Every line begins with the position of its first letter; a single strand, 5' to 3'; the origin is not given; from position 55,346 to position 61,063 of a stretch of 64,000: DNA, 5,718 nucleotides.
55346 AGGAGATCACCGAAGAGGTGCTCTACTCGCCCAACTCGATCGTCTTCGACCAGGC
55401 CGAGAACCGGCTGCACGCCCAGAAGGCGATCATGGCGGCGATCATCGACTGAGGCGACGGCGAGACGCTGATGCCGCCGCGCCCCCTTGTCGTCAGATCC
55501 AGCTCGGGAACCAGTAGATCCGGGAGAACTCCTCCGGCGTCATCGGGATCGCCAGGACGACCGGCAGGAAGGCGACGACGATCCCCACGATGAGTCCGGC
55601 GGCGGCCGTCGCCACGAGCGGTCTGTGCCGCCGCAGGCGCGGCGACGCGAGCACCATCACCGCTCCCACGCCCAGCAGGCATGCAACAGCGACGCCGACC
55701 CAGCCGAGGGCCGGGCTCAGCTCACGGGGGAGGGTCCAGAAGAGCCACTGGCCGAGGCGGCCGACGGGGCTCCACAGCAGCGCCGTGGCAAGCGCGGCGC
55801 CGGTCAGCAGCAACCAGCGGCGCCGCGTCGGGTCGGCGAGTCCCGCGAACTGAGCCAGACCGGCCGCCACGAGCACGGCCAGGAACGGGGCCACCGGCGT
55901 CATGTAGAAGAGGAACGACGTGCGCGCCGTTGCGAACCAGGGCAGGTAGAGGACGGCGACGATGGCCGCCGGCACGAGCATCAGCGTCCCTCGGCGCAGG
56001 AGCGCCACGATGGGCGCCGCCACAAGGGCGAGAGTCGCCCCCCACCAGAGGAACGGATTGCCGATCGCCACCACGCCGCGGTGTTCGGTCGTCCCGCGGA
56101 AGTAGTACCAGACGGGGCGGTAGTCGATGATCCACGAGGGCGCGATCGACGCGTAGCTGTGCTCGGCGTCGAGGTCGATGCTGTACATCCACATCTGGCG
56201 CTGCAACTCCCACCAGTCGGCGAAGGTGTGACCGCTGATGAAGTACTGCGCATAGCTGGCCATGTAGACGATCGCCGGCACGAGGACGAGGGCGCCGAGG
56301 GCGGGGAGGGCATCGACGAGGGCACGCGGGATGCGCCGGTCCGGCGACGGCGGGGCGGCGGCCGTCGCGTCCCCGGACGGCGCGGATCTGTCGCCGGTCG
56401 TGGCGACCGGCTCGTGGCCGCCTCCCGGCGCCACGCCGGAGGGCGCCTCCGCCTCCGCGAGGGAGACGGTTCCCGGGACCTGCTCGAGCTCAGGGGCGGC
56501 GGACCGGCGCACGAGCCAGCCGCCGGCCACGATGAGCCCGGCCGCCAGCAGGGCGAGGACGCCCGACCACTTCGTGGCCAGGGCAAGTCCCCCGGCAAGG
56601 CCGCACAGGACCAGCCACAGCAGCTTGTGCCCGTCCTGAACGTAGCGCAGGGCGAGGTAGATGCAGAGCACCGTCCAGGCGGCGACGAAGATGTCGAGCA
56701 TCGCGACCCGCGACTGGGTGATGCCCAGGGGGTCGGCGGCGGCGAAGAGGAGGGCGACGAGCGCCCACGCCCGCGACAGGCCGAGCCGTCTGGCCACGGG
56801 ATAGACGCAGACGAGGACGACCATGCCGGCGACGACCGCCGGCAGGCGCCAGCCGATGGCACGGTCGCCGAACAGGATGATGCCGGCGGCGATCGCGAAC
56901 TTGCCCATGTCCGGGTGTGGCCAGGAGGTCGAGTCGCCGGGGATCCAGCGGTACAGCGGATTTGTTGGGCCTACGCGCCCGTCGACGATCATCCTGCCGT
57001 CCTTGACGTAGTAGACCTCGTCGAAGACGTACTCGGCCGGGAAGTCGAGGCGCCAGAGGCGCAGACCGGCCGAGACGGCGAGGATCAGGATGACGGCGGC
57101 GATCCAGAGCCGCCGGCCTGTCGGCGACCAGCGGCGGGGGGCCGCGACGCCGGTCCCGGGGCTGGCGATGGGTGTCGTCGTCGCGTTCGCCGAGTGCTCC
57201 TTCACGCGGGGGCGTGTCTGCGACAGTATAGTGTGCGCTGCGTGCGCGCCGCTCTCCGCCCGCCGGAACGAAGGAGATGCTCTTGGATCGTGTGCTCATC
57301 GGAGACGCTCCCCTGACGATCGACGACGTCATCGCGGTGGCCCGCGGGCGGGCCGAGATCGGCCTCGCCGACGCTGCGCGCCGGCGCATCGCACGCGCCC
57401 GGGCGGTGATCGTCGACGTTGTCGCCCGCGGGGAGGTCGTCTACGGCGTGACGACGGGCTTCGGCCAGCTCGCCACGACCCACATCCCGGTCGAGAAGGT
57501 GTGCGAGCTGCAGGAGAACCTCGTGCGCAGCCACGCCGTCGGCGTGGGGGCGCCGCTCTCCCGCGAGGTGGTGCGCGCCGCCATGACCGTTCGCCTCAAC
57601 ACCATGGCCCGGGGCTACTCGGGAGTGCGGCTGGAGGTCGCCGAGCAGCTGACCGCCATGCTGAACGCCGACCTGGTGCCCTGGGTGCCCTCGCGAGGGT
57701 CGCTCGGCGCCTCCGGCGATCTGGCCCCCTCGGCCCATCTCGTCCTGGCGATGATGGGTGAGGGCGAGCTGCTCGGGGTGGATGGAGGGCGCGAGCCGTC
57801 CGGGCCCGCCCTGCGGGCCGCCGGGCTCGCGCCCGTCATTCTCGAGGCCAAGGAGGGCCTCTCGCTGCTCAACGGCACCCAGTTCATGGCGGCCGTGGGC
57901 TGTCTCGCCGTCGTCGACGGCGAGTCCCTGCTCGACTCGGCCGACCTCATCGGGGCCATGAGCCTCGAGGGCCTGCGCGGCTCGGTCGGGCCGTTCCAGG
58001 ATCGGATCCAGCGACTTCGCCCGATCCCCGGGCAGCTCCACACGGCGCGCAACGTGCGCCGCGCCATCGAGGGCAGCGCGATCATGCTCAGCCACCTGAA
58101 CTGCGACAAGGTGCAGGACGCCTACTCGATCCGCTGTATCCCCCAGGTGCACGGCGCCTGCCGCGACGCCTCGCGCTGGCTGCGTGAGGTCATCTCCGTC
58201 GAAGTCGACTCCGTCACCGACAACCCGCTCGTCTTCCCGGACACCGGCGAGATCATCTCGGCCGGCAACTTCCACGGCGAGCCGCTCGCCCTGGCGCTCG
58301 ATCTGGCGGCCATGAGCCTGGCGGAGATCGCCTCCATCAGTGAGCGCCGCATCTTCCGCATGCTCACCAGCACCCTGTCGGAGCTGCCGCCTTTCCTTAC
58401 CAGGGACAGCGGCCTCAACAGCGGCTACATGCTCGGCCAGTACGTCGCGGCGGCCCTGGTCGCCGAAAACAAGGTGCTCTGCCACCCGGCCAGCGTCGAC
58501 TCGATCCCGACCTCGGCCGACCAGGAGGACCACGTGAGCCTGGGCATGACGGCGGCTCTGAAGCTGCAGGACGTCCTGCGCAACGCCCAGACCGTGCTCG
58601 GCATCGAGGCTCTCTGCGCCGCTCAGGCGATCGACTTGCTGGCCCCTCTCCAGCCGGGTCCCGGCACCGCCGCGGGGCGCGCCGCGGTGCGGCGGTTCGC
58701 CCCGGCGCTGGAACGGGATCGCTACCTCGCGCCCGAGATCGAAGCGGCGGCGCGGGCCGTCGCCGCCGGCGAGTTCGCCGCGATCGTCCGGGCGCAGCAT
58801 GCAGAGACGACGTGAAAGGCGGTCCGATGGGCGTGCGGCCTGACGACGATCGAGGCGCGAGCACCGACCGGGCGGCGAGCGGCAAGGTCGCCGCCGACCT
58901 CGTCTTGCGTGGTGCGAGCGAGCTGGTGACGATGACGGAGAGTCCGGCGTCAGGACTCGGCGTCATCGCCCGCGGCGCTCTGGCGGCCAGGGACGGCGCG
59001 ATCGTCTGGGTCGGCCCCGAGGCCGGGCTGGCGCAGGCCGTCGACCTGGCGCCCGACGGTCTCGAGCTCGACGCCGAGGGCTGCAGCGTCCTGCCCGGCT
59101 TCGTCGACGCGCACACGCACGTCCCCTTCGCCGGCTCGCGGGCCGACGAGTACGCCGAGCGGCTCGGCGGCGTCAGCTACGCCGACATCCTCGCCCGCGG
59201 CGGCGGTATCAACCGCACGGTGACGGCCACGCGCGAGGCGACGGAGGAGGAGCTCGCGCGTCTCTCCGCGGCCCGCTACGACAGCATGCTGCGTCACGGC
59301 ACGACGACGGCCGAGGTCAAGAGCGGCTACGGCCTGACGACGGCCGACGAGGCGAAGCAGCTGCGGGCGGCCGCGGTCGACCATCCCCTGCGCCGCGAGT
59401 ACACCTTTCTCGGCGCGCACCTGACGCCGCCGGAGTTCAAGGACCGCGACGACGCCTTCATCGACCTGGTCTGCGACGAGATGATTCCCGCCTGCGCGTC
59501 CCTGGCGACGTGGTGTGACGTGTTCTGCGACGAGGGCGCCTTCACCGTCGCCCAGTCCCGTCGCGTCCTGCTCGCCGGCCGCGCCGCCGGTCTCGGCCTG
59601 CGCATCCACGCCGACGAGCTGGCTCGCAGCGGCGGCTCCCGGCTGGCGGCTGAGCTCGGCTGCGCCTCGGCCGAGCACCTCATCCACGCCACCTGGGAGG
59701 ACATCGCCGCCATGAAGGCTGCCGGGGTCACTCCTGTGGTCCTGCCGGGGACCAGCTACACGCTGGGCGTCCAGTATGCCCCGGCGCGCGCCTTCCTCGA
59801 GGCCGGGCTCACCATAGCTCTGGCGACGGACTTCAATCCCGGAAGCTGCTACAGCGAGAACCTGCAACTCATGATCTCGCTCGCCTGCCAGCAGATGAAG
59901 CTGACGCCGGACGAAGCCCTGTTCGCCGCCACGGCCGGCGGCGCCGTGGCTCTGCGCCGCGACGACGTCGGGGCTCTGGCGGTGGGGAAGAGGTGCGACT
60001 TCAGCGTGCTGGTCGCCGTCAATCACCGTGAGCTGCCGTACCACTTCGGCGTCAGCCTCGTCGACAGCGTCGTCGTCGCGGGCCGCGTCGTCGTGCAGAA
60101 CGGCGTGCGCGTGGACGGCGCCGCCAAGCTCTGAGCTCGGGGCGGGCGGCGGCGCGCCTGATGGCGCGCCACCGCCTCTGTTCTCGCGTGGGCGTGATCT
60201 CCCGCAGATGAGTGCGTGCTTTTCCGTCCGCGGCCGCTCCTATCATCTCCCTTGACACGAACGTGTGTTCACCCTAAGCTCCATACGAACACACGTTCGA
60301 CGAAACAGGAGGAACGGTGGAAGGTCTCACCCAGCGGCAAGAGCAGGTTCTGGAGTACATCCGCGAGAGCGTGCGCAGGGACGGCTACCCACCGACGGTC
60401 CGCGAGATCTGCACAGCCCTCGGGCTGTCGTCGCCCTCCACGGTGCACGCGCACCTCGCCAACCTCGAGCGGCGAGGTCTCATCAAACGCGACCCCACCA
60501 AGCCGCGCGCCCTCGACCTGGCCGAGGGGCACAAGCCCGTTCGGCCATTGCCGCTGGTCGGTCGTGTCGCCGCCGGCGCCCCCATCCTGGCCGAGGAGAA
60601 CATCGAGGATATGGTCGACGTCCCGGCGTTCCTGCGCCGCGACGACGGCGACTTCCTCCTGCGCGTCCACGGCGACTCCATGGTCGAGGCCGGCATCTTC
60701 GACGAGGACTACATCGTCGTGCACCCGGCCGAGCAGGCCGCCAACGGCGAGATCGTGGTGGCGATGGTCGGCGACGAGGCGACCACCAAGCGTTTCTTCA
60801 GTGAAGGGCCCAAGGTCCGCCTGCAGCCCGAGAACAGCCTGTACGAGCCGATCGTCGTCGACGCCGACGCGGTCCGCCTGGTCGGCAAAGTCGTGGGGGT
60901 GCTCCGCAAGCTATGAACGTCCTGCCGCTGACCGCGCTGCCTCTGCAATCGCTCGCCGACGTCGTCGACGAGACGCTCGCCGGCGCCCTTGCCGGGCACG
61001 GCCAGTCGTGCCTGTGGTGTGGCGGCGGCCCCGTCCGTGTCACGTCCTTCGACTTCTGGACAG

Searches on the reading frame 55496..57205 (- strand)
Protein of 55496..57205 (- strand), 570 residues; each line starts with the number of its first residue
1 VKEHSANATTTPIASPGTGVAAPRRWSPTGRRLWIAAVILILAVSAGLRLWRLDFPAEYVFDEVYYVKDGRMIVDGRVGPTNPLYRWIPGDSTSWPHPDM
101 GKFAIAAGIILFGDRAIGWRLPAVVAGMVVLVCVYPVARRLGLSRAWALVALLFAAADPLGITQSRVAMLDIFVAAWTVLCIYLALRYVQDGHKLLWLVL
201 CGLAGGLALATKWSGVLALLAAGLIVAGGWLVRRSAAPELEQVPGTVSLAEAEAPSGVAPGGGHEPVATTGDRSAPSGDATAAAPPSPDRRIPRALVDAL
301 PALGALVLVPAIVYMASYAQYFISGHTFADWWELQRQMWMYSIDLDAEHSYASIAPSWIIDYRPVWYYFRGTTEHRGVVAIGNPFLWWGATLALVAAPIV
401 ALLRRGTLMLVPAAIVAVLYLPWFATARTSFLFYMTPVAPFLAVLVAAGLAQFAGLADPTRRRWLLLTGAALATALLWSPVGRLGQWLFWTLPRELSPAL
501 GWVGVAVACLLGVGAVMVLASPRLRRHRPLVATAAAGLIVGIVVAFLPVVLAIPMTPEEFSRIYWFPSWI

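Call 17: search_protein_families(library=pfam, proteins=[window:55496-57205:-])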
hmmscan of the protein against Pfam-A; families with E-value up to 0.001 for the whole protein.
window:55496-57205:- (570 aa): 3 families
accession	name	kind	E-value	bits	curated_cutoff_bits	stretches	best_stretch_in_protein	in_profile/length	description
PF02366.24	PMT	-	1e-15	58.4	22.7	1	114-227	80-197/245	Dolichyl-phosphate-mannose-protein mannosyltransferase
PF13231.12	PMT_2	-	4.8e-15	56.6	26.1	1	97-227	2-130/160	Dolichyl-phosphate-mannose-protein mannosyltransferase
PF16192.10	PMT_4TMC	-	1.3e-14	54.6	32.4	1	328-454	2-145/202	C-terminal four TMM region of protein-O-mannosyltransferase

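Call 18: search_protein_families(library=ncbifam, proteins=[window:55496-57205:-])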
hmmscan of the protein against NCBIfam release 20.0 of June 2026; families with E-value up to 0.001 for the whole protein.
window:55496-57205:- (570 aa): 3 families
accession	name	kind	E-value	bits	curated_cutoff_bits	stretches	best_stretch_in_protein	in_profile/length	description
NF058602.1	PrMnsylTfPmt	equivalog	1.6e-27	96.6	800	2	18-187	20-189/530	protein O-mannosyltransferase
TIGR03663.1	TIGR03663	subfamily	6.9e-12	45.1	126.25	1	109-349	63-254/435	flippase activity-associated protein Agl23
NF009784.2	PRK13279.1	equivalog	1.7e-05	23.6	567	1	98-226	62-191/539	lipid IV(A) 4-amino-4-deoxy-L-arabinosyltransferase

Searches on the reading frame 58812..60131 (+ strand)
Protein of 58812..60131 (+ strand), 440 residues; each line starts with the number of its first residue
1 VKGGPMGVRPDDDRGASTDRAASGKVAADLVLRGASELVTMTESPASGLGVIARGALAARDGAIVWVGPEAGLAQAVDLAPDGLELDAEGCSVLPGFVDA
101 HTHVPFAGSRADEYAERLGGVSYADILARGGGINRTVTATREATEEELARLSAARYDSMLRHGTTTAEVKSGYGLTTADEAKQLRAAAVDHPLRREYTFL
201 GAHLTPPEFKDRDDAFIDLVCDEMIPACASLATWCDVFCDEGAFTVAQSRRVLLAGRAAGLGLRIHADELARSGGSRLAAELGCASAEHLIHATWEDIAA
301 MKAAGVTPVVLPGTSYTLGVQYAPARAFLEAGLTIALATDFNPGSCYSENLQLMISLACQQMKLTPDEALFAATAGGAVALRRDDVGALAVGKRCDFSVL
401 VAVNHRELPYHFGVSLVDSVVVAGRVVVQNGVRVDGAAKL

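Call 17: search_protein_families(library=pfam, proteins=[window:58812-60131:+])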
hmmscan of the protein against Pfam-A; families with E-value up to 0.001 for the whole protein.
window:58812-60131:+ (440 aa): 2 families
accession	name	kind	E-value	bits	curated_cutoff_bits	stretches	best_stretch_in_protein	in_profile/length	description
PF01979.26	Amidohydro_1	-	1.8e-19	70.6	25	1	93-427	2-345/345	Amidohydrolase family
PF07969.17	Amidohydro_3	-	5.5e-16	59.5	29.7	2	140-428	150-472/472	Amidohydrolase family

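Call 18: search_protein_families(library=ncbifam, proteins=[window:58812-60131:+])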
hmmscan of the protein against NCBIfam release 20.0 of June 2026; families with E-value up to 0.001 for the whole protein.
window:58812-60131:+ (440 aa): 27 families (the best 25 are shown)
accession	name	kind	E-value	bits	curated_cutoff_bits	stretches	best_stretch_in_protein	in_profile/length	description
TIGR01224.1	hutI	equivalog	5.9e-127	423.6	298.15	1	54-426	3-377/377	imidazolonepropionase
NF006679.0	PRK09228.1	subfamily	7e-19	67.9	351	2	288-401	269-386/433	guanine deaminase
NF006055.0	PRK08203.1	equivalog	2.7e-16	59.2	532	1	289-431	273-429/455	8-oxoguanine deaminase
TIGR02967.1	guan_deamin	equivalog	1.9e-15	56.8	375.4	1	289-400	245-360/401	guanine deaminase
NF006056.0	PRK08204.1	subfamily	2.4e-13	49.7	391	2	357-435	335-423/449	hypothetical protein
NF006681.0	PRK09229.1-2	equivalog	1.1e-10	40.9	362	1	289-431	271-428/451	formimidoylglutamate deiminase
NF004801.0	PRK06151.1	subfamily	2.5e-10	39.8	416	1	289-437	287-435/491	chlorohydrolase family protein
NF006549.0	PRK09045.1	equivalog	2e-09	36.6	540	1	287-436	257-411/444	TRZ/ATZ family hydrolase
NF051886.1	XaaProDiPepCaul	equivalog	3.2e-09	36.3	500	1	321-424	296-394/398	Xaa-Pro dipeptidase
NF006689.0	PRK09237.1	equivalog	5e-09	35.2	371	1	58-110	26-71/383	amidohydrolase/deacetylase family metallohydrolase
NF005557.0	PRK07228.1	equivalog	2.6e-08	33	522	1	289-424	255-397/445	5'-deoxyadenosine deaminase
TIGR02318.1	phosphono_phnM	equivalog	7.1e-08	31.8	390.55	1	308-427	271-375/376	phosphonate metabolism protein PhnM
NF009059.0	PRK12393.1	equivalog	6.8e-07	28.3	543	0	289-425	277-417/460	amidohydrolase family protein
TIGR02022.1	hutF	equivalog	7.8e-07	28.2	413.05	1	289-436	271-427/455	formimidoylglutamate deiminase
NF005211.0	PRK06687.1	equivalog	2.6e-06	26.5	703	0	51-110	18-73/419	TRZ/ATZ family protein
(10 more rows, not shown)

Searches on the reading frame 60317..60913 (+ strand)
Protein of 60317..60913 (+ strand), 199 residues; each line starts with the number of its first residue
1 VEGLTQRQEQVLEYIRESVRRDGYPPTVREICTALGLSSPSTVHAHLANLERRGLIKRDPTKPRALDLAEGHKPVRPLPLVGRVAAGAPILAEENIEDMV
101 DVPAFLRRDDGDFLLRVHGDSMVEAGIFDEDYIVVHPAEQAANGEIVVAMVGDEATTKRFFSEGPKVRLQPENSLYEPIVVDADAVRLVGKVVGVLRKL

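Call 17: search_protein_families(library=pfam, proteins=[window:60317-60913:+])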
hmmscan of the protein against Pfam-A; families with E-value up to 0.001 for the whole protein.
window:60317-60913:+ (199 aa): 7 families
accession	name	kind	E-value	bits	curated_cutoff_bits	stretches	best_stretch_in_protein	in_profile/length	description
PF00717.28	Peptidase_S24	-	6.7e-34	116.5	23.3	1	79-193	1-116/116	Peptidase S24-like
PF01726.22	LexA_DNA_bind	-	1.7e-26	92.2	23.7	1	1-65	1-65/65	LexA DNA binding domain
PF12802.13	MarR_2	-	7.5e-07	29.7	27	1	3-60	2-56/61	MarR family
PF09339.16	HTH_IclR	-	3e-06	27.3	22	1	11-60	8-52/52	IclR helix-turn-helix domain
PF13412.12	HTH_24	-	6.8e-05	22.8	21.9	1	22-57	15-48/48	Winged helix-turn-helix DNA-binding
PF01022.26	HTH_5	-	0.00012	22.3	22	1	26-57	16-46/47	Bacterial regulatory protein, arsR family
PF11740.13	KfrA_N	-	0.00062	20.9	26.1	1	15-53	8-46/113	Plasmid replication region DNA-binding N-term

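Call 18: search_protein_families(library=ncbifam, proteins=[window:60317-60913:+])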
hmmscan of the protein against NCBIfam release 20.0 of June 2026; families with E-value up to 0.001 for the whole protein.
window:60317-60913:+ (199 aa): 2 families
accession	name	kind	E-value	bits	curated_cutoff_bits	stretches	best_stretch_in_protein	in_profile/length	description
TIGR00498.1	lexA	equivalog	3.8e-70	235.6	110.95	1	1-199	1-202/203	transcriptional repressor LexA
NF007621.2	PRK10276.1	subfamily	4.4e-21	75.1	110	1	85-195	1-113/115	translesion error-prone DNA polymerase V autoproteolytic subunit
